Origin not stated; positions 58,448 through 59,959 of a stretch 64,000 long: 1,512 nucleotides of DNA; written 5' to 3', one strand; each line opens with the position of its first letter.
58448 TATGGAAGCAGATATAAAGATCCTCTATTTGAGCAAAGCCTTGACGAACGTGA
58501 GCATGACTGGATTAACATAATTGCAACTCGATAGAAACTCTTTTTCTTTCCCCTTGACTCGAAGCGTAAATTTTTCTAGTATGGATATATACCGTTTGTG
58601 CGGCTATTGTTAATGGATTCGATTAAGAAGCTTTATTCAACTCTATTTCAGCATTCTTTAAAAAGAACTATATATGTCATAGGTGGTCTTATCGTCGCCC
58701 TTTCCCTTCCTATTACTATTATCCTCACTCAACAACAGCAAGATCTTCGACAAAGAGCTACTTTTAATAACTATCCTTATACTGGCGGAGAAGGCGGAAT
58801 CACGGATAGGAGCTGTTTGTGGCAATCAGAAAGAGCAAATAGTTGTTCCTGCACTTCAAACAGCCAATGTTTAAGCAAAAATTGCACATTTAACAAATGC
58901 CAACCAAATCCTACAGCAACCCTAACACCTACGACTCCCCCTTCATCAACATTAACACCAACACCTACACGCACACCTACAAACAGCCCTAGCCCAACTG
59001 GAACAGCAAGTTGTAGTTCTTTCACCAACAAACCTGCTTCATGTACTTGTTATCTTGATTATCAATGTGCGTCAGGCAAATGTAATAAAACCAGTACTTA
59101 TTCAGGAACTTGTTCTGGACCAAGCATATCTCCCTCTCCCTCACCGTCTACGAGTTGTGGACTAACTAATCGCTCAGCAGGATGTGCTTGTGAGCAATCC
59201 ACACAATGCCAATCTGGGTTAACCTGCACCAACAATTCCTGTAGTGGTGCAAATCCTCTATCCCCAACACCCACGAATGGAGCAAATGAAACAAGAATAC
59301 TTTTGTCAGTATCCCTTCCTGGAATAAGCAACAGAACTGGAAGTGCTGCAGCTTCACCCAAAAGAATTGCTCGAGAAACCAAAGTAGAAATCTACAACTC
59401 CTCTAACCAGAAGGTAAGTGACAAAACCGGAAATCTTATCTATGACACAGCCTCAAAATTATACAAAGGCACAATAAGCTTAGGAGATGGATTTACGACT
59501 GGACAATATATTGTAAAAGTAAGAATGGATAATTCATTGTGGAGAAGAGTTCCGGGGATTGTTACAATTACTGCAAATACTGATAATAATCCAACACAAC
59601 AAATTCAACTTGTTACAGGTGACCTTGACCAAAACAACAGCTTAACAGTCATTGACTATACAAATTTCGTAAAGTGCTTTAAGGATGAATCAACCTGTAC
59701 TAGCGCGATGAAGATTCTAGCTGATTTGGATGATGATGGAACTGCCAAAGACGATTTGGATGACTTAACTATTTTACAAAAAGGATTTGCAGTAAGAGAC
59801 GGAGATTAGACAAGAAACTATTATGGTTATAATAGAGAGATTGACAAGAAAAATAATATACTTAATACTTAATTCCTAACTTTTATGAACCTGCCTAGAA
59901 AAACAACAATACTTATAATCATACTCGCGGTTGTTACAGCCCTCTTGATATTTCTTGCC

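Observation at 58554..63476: Tandem duplicated cohesin-dockerin-like surface cassette next to tRNA-Cys, candidate undescribed display system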

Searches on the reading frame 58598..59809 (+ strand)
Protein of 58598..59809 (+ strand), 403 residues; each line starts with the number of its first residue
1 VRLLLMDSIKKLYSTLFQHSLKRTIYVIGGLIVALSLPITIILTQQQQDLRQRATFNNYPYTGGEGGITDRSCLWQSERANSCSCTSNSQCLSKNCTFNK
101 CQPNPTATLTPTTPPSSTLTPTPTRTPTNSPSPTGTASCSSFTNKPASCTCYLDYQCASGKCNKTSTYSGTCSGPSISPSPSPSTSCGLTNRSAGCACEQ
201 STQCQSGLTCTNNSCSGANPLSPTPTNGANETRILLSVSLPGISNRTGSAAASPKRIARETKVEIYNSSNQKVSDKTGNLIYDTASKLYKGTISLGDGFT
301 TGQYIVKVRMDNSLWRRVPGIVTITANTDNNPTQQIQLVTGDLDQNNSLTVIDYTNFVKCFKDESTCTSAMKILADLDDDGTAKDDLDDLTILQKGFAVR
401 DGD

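Call 3: search_protein_families(library=pfam, proteins=[window:58598-59809:+], max_evalue=1)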
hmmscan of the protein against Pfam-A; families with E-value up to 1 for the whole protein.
window:58598-59809:+ (403 aa): 0 families

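Call 4: search_protein_families(library=ncbifam, proteins=[window:58598-59809:+], max_evalue=1)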
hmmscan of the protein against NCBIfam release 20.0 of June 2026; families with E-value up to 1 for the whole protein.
window:58598-59809:+ (403 aa): 0 families

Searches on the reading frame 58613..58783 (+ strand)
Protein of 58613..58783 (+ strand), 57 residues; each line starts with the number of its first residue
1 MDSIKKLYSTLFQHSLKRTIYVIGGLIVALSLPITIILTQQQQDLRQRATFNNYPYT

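Call 65: search_protein_representatives(alignment_id=A7)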
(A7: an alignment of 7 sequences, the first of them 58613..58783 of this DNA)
Query: 7 sequences, 51 profile positions. Proteins with E-value up to 0.001 (for the whole library): 1032; up to 1e-10: 71; up to 1e-30: 0. The best 150 are listed.
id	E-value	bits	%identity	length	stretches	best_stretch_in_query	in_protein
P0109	2.6e-19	85.0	-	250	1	1-50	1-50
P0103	4.9e-19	84.2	-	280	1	2-50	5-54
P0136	4.3e-18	81.1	-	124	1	2-50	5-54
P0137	8.5e-18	80.2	-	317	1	2-46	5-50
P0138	8.6e-18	80.2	-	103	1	2-47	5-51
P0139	6.6e-17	77.3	-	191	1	2-46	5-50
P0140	1.3e-16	76.4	-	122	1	2-45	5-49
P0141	1.6e-16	76.1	-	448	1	1-49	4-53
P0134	1.6e-16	76.1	-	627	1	1-50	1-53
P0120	7.1e-16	74.0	-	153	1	10-50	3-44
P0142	3.3e-15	71.9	-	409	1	2-48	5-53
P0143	3.4e-15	71.9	-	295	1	1-49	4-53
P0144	3.9e-15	71.7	-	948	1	2-45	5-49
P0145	5.4e-15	71.2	-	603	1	3-46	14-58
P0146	7.3e-15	70.8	-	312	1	2-50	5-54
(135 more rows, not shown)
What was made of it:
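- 58670..58759 (+): Large1 N-terminal signal: hydrophobic helix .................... followed by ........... Profile A7 finds 1032 proteins carrying it at their N-terminus (call 65).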

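Call 67: search_protein_families(library=pfam, alignment_id=A8, max_evalue=0.001)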
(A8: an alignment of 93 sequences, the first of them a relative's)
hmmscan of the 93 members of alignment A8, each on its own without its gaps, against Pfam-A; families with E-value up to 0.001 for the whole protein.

A. member 1, P0136 (124 aa): 0 families

B. families by the number of members that match (of 93 scanned): 28 families (the first 25 are shown)
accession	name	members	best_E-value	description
PF00404.24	Dockerin_1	27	3.1e-16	Dockerin type I domain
PF17210.9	SdrD_B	12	7.1e-23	SdrD B-like domain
PF13620.12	CarboxypepD_reg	6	2.6e-11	Carboxypeptidase regulatory-like domain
PF00092.34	VWA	5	1.9e-21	von Willebrand factor type A domain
PF13519.12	VWA_2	5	2.5e-18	von Willebrand factor type A domain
PF13768.12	VWA_3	5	1.6e-07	von Willebrand factor type A domain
PF00041.27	fn3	4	7.3e-11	Fibronectin type III domain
PF17802.7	SpaA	4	9.2e-07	Prealbumin-like fold domain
PF13860.13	FlgD_ig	3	2.1e-05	FlgD Ig-like domain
PF17957.7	Big_7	2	3.8e-14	Bacterial Ig domain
PF16656.11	Pur_ac_phosph_N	2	6.7e-07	Purple acid Phosphatase, N-terminal domain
PF13810.12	DUF4185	1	3.1e-65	Domain of unknown function (DUF4185)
PF07705.17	CARDB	1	3.8e-13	CARDB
PF23416.1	DUF7107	1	3.5e-10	Domain of unknown function (DUF7107)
PF04885.19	Stig1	1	9.8e-09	Stigma-specific STIG1-like protein family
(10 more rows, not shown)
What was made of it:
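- Closest known: Gram-positive surface-protein sorting: specialised signal peptide. Same: A conserved, family-spanning N-terminal signal is combined with a C-terminal anchoring module, on adhesin-type cargo (SdrD_B, SpaA, VWA, FN3; call 67).
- Others carry SdrD_B, VWA, FN3 or SpaA adhesin-type domains (calls 65, 67). The frequent combination of an N-terminal signal with a C-terminal dockerin (27 of 93, call 67) resembles the arrangement in Gram-positive bacteria of a cleaved signal with a C-terminal anchor.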

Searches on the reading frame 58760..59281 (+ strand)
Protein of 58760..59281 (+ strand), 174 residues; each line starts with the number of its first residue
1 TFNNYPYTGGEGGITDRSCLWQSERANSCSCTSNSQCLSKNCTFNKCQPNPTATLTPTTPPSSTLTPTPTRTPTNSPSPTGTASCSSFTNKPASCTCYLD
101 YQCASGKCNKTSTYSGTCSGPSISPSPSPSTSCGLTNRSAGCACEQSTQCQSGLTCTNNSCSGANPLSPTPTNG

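Call 63: search_solved_structures(query=window:58760-59281:+, max_evalue=10, show_alignments=2)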
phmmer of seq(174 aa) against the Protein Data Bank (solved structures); distinct sequences matched with E-value up to 10: 1.
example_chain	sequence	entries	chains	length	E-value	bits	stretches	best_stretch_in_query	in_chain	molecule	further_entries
8djg_E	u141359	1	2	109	0.36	14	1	83-132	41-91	Isoform 2 of Adhesion G protein-coupled receptor L3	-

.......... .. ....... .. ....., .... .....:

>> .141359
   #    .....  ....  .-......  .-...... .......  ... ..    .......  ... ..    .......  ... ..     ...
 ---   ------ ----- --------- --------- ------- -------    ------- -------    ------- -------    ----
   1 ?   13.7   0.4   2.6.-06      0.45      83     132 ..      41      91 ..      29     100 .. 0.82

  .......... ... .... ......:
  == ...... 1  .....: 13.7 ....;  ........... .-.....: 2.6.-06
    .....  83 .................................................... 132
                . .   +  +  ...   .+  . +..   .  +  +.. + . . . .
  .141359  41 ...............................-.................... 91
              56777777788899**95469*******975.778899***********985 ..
